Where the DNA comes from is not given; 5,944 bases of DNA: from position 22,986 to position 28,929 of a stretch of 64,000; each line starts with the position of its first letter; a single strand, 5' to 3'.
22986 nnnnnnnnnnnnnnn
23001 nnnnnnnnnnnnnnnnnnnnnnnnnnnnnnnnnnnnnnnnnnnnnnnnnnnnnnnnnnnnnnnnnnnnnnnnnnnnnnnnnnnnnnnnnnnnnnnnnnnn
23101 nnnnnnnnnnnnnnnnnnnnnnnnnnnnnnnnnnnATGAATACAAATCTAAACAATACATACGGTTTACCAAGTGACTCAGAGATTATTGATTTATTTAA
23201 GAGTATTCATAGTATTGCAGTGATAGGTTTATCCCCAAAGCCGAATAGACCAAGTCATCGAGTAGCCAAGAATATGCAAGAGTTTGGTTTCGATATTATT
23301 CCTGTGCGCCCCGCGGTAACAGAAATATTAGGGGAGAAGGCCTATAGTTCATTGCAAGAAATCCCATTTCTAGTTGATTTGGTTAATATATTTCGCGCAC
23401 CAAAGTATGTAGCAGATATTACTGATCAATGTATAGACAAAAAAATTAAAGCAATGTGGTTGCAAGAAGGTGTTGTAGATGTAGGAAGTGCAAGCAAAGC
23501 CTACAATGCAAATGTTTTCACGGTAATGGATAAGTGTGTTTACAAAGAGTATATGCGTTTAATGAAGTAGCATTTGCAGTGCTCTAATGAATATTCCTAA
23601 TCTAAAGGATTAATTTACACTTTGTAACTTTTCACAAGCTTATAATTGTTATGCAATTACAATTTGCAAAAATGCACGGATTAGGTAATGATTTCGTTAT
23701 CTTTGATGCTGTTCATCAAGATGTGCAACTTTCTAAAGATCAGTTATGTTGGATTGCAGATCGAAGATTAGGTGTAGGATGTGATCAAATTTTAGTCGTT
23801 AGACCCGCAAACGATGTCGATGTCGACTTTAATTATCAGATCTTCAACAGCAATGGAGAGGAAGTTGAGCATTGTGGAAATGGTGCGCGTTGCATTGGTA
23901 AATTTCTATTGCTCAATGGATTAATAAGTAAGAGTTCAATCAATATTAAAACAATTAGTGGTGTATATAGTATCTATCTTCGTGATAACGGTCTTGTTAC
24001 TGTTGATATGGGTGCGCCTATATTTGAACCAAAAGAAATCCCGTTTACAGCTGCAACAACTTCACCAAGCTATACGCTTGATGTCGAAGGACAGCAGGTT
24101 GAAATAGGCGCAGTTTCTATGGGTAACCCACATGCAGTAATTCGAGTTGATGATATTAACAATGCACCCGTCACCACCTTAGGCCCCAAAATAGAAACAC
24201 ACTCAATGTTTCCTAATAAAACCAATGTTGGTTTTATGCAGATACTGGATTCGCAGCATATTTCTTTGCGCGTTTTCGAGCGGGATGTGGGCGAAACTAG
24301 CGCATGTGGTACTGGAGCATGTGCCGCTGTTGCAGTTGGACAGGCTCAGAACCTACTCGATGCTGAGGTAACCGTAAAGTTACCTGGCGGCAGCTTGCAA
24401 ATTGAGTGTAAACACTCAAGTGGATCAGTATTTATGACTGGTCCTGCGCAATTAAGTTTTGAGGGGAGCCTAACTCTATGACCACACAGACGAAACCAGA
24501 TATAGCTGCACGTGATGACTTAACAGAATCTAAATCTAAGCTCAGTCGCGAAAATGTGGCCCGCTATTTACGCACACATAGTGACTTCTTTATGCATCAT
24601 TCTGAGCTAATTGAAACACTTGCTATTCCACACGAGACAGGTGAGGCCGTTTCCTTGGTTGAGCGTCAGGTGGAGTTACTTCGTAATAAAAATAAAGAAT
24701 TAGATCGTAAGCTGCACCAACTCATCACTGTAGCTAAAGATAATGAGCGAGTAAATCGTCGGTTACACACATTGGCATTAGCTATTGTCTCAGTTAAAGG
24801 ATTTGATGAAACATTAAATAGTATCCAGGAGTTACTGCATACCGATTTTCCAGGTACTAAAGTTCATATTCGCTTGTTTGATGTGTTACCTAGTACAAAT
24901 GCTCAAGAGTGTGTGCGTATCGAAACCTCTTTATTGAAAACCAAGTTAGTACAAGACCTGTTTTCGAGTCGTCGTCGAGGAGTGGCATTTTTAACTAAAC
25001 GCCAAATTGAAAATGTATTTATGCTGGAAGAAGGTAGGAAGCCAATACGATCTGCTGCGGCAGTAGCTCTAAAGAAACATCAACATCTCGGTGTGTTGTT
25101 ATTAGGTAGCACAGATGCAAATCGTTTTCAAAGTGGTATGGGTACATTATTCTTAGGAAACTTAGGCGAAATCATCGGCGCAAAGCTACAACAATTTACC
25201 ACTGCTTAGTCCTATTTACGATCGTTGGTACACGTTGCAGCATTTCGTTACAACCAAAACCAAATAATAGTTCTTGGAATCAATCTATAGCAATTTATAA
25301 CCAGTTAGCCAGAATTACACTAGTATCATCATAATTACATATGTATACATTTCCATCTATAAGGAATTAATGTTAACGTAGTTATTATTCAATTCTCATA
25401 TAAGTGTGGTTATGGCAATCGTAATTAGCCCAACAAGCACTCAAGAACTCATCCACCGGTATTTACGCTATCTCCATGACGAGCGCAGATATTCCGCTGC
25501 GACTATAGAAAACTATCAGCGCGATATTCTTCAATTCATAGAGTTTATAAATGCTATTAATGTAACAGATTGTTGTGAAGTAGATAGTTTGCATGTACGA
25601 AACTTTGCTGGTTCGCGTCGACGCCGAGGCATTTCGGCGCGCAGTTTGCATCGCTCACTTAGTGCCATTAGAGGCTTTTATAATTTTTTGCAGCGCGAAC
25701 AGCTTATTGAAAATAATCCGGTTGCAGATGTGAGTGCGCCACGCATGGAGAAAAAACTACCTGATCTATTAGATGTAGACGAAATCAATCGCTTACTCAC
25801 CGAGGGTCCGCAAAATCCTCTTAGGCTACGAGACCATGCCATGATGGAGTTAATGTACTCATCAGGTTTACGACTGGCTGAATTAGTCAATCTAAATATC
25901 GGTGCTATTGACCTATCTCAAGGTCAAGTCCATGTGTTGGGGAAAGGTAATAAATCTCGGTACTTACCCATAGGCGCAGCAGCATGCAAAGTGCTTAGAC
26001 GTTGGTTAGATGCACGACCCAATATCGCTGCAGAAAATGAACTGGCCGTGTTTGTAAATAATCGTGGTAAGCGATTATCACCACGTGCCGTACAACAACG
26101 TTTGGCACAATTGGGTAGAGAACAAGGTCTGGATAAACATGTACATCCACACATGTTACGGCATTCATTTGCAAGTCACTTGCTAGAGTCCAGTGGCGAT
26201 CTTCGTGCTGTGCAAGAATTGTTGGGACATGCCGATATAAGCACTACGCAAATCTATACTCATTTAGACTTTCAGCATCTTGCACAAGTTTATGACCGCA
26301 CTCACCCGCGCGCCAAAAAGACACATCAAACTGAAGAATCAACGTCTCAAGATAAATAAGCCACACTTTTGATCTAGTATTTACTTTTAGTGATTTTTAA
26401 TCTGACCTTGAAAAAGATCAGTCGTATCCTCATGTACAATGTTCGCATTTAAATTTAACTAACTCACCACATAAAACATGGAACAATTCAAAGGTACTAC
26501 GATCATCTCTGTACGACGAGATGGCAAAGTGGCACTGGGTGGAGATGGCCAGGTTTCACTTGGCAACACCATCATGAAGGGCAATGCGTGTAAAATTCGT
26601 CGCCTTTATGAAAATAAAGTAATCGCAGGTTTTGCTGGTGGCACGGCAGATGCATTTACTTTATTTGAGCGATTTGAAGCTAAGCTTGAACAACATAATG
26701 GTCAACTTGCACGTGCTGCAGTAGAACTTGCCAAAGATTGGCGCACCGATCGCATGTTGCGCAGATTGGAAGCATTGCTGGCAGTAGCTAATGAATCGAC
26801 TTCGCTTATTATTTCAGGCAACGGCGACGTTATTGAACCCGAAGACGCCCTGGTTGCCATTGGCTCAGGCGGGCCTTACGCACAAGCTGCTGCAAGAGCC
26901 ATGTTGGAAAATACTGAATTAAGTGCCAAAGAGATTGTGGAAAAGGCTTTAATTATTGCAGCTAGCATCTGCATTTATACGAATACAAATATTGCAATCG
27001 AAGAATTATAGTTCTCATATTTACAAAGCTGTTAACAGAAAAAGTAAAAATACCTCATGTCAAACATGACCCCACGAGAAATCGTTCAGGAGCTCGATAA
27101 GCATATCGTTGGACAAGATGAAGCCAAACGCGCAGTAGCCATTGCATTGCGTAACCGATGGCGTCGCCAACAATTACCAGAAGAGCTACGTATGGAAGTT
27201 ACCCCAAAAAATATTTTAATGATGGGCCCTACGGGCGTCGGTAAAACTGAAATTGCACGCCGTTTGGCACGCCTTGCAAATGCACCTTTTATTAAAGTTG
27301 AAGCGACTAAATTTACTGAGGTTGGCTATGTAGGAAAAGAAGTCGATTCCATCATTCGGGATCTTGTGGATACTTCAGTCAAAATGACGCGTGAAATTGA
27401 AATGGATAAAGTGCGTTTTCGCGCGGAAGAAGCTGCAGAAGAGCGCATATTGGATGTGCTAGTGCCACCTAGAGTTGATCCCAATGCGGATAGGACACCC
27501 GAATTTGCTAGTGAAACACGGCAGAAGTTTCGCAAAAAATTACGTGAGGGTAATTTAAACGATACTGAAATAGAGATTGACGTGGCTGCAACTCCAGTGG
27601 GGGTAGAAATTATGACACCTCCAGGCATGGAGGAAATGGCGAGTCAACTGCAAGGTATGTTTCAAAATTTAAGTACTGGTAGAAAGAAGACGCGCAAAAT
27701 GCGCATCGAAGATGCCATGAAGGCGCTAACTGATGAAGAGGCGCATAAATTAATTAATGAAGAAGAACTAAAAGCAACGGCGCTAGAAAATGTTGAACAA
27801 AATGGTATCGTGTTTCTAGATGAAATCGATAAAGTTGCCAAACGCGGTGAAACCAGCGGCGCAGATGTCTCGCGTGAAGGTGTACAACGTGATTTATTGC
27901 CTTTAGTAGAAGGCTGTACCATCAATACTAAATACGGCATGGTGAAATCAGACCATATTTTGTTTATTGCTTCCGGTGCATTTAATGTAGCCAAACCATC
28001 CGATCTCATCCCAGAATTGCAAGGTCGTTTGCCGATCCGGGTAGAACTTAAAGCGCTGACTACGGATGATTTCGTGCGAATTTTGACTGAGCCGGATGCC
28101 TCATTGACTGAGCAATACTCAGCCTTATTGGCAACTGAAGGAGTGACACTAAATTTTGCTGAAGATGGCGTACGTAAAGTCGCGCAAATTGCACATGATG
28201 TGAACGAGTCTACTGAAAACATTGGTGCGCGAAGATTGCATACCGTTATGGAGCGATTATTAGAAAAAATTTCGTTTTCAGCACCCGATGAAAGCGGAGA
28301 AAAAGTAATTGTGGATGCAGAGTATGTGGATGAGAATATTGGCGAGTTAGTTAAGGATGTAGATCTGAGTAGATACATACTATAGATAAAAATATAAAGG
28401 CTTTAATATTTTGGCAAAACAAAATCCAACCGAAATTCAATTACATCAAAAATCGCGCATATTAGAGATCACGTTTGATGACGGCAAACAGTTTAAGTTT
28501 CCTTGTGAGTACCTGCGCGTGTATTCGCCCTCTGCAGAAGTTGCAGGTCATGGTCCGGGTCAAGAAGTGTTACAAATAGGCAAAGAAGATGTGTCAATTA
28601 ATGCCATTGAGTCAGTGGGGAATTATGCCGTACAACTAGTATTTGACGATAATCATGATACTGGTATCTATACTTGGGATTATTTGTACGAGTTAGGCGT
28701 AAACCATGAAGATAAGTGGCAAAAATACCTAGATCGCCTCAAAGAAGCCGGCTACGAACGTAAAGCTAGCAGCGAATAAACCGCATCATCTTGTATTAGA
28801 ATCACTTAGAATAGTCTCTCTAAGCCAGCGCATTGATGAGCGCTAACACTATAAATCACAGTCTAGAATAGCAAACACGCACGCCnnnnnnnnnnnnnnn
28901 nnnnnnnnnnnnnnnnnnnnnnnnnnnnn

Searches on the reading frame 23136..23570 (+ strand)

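Call 105: search_protein_families(library=pfam, proteins=[window:23136-23570:+], max_evalue=0.00001)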
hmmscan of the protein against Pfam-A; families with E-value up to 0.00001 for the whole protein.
window:23136-23570:+ (144 aa): 2 families
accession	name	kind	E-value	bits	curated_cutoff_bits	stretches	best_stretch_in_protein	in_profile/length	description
PF13380.12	CoA_binding_2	-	1e-33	116.7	22.8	1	26-139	2-115/116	CoA binding domain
PF02629.25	CoA_binding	-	1.4e-06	29.4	22.3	1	24-108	3-92/97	CoA binding domain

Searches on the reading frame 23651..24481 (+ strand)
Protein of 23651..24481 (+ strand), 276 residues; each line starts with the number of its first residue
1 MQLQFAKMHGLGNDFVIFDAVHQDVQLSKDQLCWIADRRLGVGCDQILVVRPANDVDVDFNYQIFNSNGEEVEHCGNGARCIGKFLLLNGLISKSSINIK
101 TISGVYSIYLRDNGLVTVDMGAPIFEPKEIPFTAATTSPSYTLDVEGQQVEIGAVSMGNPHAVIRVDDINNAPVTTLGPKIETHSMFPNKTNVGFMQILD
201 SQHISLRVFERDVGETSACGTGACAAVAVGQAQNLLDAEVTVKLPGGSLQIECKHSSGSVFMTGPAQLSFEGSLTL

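Call 105: search_protein_families(library=pfam, proteins=[window:23651-24481:+], max_evalue=0.00001)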
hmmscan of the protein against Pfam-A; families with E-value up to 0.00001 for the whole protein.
window:23651-24481:+ (276 aa): 2 families
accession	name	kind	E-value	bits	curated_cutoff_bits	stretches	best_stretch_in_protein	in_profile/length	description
PF01678.24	DAP_epimerase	-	1.6e-59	199.7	34.7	2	154-268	2-120/121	Diaminopimelate epimerase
PF02567.21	PhzC-PhzF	-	1.8e-06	28.1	27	1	11-228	10-226/281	Phenazine biosynthesis-like protein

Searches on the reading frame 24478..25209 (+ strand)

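Call 105: search_protein_families(library=pfam, proteins=[window:24478-25209:+], max_evalue=0.00001)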
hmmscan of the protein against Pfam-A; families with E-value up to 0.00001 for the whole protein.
window:24478-25209:+ (243 aa): 1 family
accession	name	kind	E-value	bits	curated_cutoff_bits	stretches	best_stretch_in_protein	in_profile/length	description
PF04340.18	DUF484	-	6.5e-42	144.2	24.2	1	19-240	3-217/219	Protein of unknown function, DUF484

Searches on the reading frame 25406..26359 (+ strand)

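Call 91: search_protein_families(library=pfam, proteins=[window:25406-26359:+], max_evalue=0.00001)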
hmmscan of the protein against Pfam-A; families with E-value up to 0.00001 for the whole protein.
window:25406-26359:+ (317 aa): 3 families
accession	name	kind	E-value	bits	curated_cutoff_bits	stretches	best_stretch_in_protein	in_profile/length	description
PF00589.27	Phage_integrase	-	6.3e-54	182.8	27.1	1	122-291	3-172/172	Phage integrase family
PF02899.23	Phage_int_SAM_1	-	2.6e-20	72.9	22.3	1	16-99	1-83/83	Phage integrase, N-terminal SAM-like domain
PF13495.12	Phage_int_SAM_4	-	3.1e-06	27.9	27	0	18-98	4-81/85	Phage integrase, N-terminal SAM-like domain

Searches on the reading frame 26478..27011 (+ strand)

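Call 105: search_protein_families(library=pfam, proteins=[window:26478-27011:+], max_evalue=0.00001)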
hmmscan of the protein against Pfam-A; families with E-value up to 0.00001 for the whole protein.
window:26478-27011:+ (177 aa): 1 family
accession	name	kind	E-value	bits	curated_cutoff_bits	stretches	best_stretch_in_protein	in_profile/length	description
PF00227.31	Proteasome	-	1.3e-24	87.3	22.4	1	5-175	3-187/189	Proteasome subunit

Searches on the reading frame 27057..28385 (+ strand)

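Call 91: search_protein_families(library=pfam, proteins=[window:27057-28385:+], max_evalue=0.00001)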
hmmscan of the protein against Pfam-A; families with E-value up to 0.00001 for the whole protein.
window:27057-28385:+ (442 aa): 4 families
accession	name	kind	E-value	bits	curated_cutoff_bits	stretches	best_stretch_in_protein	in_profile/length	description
PF07724.20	AAA_2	-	2.3e-35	122.5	27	1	187-328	10-166/166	AAA domain (Cdc48 subfamily)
PF00004.35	AAA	-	3.8e-16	60.2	21.2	2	53-104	1-50/131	ATPase family associated with various cellular activities (AAA)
PF07728.20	AAA_5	-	5e-07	30.3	22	0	52-88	1-38/139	AAA domain (dynein-related subfamily)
PF00493.29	MCM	-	4.6e-06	26.4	23.3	0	7-76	16-83/224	MCM P-loop domain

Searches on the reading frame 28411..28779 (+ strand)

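Call 106: search_protein_families(library=pfam, proteins=[window:28411-28779:+], max_evalue=0.00001)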
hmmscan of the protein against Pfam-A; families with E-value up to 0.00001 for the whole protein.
window:28411-28779:+ (122 aa): 1 family
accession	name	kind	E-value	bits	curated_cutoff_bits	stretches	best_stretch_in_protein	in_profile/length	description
PF06155.17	GBBH-like_N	-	1.5e-33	115.8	22.8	1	9-93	1-85/85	Gamma-butyrobetaine hydroxylase-like, N-terminal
